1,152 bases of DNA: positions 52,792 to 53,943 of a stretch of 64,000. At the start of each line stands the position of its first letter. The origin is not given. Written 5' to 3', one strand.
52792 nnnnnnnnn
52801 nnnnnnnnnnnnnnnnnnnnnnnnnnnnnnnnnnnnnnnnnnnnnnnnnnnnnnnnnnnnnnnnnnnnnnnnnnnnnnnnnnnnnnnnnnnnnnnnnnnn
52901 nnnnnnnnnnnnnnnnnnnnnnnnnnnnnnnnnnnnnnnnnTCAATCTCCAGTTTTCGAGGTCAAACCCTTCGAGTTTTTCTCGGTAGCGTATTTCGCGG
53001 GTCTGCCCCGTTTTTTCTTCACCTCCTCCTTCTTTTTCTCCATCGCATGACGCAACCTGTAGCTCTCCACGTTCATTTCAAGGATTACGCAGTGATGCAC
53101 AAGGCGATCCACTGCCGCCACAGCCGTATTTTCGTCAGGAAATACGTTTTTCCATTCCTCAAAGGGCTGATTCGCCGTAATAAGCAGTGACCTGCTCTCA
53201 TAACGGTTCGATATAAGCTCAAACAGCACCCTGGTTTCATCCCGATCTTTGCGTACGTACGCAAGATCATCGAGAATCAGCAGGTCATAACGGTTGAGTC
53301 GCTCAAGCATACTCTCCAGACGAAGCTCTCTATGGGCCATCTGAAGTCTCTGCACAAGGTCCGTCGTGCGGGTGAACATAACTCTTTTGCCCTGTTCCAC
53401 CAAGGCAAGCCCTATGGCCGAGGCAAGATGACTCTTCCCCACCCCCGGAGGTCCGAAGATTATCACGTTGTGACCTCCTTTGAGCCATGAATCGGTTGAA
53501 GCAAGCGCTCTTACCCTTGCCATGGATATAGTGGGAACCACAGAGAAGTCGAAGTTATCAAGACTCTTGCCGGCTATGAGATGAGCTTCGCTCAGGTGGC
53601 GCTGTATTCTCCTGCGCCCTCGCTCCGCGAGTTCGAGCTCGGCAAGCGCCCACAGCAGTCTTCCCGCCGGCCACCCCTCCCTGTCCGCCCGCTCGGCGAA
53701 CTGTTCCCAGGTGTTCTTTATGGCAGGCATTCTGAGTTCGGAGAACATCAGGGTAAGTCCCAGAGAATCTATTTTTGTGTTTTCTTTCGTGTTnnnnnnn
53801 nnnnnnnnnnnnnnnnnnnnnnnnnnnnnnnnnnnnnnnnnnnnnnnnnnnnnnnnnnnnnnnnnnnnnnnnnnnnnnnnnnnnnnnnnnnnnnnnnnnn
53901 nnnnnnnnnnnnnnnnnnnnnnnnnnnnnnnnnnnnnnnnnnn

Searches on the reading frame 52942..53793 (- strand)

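Call 56: search_protein_families(library=ncbifam, max_evalue=0.001, proteins=[window:52942-53793:-])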
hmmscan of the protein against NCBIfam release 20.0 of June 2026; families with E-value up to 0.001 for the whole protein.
window:52942-53793:- (283 aa): 18 families
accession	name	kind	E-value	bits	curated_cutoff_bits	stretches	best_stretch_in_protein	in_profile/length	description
NF006038.0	PRK08181.1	subfamily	2.1e-125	417.4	317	1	4-274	4-269/271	transposase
NF038214.1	IS21_help_AAA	equivalog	1.7e-81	273.3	200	1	18-249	2-232/232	IS21-like element helper ATPase IstB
NF005098.0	PRK06526.1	subfamily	5.8e-59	199.7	296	1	13-252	16-254/266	transposase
NF006616.1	PRK09183.1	subfamily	3.5e-49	167.3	300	1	15-250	9-245/253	IS21-like element helper ATPase IstB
NF005992.0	PRK08116.1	subfamily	4.9e-23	81.6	189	1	109-256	116-262/269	hypothetical protein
NF005304.0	PRK06835.1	equivalog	3.8e-17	62.4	215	1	106-255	182-329/330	ATP-binding protein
NF009043.0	PRK12377.1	subfamily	4.2e-15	56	389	1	95-247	89-239/248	ATP-binding protein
NF005931.1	PRK07952.1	equivalog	2.2e-14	53.6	357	1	108-248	100-240/246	replicative helicase loader DnaC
TIGR00362.1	DnaA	equivalog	3.9e-13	49.3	343.9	1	105-212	135-245/437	chromosomal replication initiator protein DnaA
TIGR03420.1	DnaA_homol_Hda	equivalog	5.2e-13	49.1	194.8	1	91-226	23-149/226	DnaA regulatory inactivator Hda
NF001154.0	PRK00149.3-3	equivalog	7.9e-13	48.2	410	1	110-215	153-263/462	chromosomal replication initiator protein DnaA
NF005378.0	PRK06921.1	subfamily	1.5e-06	27.5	207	1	110-241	120-254/266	hypothetical protein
NF006505.0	PRK08939.1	equivalog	2.6e-06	26.9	228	1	108-177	157-226/306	primosomal protein DnaI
NF040713.1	ZapE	equivalog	3.2e-06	26.7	140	1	109-254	54-203/344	cell division protein ZapE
NF003226.0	PRK04195.1-1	equivalog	1.5e-05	24.1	588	1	100-212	30-143/405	replication factor C large subunit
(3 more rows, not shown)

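Call 57: search_protein_families(library=pfam, max_evalue=0.001, proteins=[window:52942-53793:-])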
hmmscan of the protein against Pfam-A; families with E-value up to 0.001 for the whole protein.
window:52942-53793:- (283 aa): 11 families
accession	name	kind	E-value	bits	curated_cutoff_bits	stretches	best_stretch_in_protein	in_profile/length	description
PF01695.23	IstB_IS21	-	2.4e-64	217.6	24.1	1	18-251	4-236/238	IstB-like ATP binding protein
PF00308.24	Bac_DnaA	-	2.4e-10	41.3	23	1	108-210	35-140/162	Bacterial DnaA ATPAse domain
PF00004.35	AAA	-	1.7e-05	25.7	21.2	1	110-194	1-89/131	ATPase family associated with various cellular activities (AAA)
PF20720.3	nSTAND3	-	1.8e-05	24.9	27.2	1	103-145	13-55/155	Novel STAND NTPase 3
PF13191.12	AAA_16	-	2.5e-05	25.3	32.6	1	107-186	24-111/167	AAA ATPase domain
PF07728.20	AAA_5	-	7.4e-05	23.2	22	1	109-199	1-95/139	AAA domain (dynein-related subfamily)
PF01078.27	Mg_chelatase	-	0.00012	21.9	20.3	1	105-134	20-49/207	Magnesium chelatase, subunit ChlI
PF12775.13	AAA_7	-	0.00028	20.9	25.8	1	81-144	9-73/181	P-loop containing dynein motor region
PF05673.19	DUF815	-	0.00035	20.2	23.8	1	72-186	16-125/249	Protein of unknown function (DUF815)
PF13481.12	AAA_25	-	0.00081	19.5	27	0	102-140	28-65/195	AAA domain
PF08433.16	KTI12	-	0.00085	19.3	22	0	110-184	4-86/271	Chromatin associated protein KTI12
